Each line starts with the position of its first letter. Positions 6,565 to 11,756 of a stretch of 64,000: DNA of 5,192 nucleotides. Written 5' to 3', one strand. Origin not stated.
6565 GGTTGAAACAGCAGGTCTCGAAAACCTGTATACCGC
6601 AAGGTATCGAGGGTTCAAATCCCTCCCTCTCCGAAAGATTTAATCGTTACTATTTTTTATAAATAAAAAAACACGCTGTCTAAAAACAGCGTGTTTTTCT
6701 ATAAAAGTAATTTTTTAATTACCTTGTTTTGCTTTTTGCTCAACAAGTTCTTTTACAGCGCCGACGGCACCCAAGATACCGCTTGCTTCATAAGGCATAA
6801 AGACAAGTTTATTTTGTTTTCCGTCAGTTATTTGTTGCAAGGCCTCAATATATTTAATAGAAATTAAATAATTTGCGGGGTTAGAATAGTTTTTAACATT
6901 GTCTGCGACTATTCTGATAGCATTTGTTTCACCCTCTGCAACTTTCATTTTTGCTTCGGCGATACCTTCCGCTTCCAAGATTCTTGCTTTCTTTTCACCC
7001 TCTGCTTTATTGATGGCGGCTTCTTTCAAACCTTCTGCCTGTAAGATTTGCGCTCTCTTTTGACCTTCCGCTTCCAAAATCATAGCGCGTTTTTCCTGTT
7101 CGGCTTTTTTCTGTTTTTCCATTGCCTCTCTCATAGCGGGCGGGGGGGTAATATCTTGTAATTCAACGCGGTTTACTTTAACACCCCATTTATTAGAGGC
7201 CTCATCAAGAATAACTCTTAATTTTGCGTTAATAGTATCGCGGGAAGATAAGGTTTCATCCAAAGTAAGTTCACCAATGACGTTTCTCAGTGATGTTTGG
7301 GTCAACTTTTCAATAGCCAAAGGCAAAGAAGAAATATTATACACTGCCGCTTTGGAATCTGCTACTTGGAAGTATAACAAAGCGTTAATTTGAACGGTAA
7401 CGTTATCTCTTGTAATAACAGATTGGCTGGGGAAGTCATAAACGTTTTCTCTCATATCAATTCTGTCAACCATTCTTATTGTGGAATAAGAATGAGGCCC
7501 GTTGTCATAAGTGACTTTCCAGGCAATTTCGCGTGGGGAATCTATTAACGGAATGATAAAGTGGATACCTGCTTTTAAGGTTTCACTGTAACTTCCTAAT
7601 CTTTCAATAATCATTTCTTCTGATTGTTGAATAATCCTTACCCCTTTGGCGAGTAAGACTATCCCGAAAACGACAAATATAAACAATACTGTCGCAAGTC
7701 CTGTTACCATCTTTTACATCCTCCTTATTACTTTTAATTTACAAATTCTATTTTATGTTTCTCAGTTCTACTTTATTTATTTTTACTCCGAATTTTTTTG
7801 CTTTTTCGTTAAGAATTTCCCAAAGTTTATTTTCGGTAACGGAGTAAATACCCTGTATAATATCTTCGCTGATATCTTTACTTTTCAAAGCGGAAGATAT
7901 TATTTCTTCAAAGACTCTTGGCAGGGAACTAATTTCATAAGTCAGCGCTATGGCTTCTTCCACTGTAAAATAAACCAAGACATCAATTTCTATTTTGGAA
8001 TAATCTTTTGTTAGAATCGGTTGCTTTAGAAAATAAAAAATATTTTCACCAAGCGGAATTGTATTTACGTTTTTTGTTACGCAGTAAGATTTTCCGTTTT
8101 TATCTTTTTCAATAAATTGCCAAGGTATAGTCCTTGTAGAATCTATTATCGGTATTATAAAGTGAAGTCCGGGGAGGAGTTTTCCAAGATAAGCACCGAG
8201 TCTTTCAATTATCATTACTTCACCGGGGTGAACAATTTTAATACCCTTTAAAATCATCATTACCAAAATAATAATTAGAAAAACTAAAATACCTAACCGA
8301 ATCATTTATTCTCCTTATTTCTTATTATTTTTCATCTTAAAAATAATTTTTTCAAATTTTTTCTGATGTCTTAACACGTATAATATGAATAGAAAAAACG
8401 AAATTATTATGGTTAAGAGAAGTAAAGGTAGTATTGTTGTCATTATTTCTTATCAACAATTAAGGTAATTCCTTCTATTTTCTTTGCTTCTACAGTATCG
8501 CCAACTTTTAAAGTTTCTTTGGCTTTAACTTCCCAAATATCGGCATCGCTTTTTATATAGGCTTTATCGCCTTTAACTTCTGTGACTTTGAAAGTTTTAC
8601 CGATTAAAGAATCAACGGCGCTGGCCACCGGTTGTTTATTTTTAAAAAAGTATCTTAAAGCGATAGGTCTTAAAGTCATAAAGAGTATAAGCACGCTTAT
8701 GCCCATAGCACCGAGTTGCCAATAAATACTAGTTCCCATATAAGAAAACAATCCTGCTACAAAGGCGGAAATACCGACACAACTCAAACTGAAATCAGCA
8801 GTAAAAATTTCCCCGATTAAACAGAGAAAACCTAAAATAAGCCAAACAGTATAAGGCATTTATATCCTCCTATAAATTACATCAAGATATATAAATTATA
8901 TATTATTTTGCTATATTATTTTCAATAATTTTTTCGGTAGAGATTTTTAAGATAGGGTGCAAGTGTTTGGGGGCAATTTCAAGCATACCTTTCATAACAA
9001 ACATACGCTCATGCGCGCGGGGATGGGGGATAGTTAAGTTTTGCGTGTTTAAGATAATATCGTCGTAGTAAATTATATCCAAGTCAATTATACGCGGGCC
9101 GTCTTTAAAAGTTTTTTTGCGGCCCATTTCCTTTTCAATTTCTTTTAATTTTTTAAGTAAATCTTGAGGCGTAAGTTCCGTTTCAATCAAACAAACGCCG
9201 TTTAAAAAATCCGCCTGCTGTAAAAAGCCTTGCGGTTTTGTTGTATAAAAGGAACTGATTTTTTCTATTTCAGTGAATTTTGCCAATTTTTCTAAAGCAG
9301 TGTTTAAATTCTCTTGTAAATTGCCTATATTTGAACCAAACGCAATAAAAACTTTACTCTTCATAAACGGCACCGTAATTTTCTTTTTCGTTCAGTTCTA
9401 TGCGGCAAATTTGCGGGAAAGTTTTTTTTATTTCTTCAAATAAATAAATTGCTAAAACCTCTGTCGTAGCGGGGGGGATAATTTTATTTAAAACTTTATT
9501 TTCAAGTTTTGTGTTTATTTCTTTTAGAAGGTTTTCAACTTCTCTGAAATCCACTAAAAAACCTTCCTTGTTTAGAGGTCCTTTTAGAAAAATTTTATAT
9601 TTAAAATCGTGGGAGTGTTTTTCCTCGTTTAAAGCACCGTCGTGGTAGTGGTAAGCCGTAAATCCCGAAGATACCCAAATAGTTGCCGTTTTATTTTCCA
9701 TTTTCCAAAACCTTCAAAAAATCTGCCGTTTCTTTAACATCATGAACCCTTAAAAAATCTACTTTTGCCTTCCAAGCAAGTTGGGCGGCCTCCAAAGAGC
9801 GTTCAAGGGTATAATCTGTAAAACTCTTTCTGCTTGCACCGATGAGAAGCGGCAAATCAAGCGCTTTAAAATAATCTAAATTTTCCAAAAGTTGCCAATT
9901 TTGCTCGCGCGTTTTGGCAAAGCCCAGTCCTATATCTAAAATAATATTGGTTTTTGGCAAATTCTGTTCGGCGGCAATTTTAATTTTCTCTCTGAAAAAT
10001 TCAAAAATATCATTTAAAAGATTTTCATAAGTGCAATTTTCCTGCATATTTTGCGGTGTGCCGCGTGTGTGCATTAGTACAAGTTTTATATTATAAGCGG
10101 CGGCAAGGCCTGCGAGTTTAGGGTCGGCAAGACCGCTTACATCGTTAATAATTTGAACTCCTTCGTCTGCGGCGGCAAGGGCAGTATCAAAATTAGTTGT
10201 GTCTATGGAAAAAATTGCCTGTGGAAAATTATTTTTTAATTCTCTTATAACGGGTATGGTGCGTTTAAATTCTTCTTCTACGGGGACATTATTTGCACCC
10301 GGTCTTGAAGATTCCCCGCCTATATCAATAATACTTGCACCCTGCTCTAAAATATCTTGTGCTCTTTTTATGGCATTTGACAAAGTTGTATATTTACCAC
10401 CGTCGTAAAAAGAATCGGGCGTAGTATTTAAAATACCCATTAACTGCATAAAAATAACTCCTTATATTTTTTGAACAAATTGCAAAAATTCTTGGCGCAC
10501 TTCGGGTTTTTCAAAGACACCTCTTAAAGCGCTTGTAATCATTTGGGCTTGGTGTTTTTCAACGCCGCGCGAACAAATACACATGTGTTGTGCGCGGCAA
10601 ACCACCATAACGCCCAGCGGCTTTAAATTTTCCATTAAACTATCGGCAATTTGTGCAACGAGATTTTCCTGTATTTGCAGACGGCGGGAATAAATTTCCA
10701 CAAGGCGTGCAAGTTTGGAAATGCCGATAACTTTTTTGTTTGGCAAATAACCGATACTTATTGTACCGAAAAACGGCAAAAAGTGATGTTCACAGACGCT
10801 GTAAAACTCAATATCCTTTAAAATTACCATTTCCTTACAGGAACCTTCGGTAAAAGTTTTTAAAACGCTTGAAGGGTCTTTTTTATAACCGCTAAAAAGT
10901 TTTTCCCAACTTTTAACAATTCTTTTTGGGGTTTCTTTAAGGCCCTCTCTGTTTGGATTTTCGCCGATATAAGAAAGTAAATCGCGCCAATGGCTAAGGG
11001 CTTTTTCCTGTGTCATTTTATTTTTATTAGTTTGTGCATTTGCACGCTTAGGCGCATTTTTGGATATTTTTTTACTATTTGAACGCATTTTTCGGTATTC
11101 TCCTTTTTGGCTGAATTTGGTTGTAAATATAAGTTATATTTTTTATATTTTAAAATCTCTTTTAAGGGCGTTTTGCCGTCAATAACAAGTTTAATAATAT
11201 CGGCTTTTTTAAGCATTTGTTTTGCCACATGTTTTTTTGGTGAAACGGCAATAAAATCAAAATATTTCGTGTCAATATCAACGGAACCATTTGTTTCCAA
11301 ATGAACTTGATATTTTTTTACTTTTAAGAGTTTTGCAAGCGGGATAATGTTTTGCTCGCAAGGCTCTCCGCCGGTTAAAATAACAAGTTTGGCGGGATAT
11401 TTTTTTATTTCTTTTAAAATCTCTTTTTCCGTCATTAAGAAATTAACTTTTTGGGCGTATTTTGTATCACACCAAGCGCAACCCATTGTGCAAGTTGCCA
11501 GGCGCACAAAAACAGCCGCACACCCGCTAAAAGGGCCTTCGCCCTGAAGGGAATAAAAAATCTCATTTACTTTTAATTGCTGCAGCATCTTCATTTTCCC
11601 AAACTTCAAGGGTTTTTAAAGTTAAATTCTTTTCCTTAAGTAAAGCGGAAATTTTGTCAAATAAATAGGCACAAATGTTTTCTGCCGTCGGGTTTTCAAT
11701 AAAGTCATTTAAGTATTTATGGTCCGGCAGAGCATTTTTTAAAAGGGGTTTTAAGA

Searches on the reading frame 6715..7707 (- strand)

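Call 69: search_protein_families(library=pfam, proteins=[window:6715-7707:-], max_evalue=0.0001)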
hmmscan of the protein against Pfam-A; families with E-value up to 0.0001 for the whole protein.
window:6715-7707:- (330 aa): 1 family
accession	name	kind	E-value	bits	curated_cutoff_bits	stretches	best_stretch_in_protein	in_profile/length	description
PF01145.31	Band_7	-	1.3e-42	146.3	23.6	1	25-217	2-176/176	SPFH domain / Band 7 family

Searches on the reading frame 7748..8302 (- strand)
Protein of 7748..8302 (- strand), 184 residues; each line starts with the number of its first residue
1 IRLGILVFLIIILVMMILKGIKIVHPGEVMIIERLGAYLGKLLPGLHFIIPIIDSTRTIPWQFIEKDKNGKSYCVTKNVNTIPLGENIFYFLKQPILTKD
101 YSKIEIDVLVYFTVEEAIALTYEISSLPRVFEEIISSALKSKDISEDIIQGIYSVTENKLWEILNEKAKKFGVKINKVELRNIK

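Call 69: search_protein_families(library=pfam, proteins=[window:7748-8302:-], max_evalue=0.0001)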
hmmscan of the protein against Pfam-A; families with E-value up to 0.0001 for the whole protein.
window:7748-8302:- (184 aa): 1 family
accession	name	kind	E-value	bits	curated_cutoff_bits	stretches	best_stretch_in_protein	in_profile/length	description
PF01145.31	Band_7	-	1.8e-18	67.6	23.6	1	22-184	1-146/176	SPFH domain / Band 7 family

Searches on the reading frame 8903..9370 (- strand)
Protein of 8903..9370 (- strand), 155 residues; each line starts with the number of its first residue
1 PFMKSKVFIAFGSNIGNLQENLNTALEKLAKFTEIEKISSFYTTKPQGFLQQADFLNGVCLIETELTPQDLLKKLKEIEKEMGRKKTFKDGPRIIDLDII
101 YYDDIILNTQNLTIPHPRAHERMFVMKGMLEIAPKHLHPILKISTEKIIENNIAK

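Call 69: search_protein_families(library=pfam, proteins=[window:8903-9370:-], max_evalue=0.0001)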
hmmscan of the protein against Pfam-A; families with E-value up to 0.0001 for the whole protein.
window:8903-9370:- (155 aa): 1 family
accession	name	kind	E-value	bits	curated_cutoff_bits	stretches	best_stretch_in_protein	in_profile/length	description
PF01288.25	HPPK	-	5.9e-40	136.7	25.7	1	8-134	1-116/116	7,8-dihydro-6-hydroxymethylpterin-pyrophosphokinase (HPPK)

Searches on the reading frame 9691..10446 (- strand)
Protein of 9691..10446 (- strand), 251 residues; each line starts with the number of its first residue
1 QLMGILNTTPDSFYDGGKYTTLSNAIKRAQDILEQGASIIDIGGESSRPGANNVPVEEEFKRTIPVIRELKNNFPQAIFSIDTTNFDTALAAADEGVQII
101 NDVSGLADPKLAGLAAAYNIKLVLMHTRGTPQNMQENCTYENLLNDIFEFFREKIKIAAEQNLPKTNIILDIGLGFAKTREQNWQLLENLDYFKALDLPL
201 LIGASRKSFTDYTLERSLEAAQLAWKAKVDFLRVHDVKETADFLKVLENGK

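Call 69: search_protein_families(library=pfam, proteins=[window:9691-10446:-], max_evalue=0.0001)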
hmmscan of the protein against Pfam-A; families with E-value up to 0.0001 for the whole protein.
window:9691-10446:- (251 aa): 1 family
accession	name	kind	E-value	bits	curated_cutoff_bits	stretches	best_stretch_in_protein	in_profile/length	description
PF00809.28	Pterin_bind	-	2.3e-70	237.5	25.5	1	3-235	1-244/244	Pterin binding enzyme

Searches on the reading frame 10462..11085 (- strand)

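Call 70: search_protein_families(library=pfam, proteins=[window:10462-11085:-], max_evalue=0.0001)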
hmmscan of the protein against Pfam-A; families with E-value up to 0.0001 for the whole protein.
window:10462-11085:- (207 aa): 2 families
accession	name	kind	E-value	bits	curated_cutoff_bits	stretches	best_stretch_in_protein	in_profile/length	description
PF01227.27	GTP_cyclohydroI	-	3.5e-72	242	27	1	32-204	4-178/179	GTP cyclohydrolase I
PF14489.11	QueF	-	9.3e-07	29.4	27.3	1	104-162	1-59/81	QueF-like protein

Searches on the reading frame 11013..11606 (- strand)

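Call 70: search_protein_families(library=pfam, proteins=[window:11013-11606:-], max_evalue=0.0001)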
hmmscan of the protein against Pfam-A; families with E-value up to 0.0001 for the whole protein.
window:11013-11606:- (197 aa): 2 families
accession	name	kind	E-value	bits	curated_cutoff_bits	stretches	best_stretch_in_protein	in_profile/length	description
PF04055.27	Radical_SAM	-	1.4e-09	38.7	29.5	1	38-125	6-91/166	Radical SAM superfamily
PF13353.11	Fer4_12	-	2e-05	25.3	22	1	31-145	7-116/137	4Fe-4S single cluster domain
